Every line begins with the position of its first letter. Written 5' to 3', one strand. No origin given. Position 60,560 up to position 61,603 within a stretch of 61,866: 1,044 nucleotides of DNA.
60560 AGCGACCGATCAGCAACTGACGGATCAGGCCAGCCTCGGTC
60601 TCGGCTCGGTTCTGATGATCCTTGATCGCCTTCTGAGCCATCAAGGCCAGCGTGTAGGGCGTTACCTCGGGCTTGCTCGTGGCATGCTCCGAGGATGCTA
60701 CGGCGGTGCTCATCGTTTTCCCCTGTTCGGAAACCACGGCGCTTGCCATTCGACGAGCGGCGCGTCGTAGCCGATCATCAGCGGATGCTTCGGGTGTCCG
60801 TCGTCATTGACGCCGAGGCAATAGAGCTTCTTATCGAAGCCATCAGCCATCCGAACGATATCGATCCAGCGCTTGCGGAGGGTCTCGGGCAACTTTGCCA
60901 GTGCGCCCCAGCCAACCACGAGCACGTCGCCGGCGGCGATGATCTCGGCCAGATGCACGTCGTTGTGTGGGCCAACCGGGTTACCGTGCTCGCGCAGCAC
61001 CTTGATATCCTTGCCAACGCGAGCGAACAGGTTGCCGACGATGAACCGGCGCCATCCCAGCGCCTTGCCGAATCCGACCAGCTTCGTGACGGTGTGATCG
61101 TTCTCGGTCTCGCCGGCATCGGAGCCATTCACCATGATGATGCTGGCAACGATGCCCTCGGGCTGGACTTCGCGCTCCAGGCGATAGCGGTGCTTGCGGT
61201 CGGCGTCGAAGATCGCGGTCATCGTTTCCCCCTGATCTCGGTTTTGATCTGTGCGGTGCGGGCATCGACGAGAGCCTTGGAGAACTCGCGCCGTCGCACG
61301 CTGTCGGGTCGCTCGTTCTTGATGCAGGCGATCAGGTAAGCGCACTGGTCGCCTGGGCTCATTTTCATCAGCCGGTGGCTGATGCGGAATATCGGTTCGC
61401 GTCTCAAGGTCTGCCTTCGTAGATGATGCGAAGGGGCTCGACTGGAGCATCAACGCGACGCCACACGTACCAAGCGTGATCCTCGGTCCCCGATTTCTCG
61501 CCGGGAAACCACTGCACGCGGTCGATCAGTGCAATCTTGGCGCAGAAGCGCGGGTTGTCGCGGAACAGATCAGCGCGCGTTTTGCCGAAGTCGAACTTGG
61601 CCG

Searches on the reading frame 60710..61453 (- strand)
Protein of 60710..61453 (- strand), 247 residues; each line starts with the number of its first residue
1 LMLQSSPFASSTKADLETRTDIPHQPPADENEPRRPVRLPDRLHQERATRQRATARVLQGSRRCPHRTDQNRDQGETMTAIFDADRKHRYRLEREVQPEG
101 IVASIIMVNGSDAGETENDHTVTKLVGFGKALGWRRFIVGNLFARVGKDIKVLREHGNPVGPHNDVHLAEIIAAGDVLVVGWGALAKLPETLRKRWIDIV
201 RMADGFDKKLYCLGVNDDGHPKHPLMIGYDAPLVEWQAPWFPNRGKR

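Call 26: search_protein_families(library=pfam, proteins=[window:60710-61453:-], max_evalue=0.01)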
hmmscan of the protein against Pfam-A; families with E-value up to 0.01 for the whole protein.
window:60710-61453:- (247 aa): 1 family
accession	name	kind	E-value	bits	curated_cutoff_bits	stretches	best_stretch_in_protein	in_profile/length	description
PF07799.17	DUF1643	-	6.3e-29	101.2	22.5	1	89-225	1-134/134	Protein of unknown function (DUF1643)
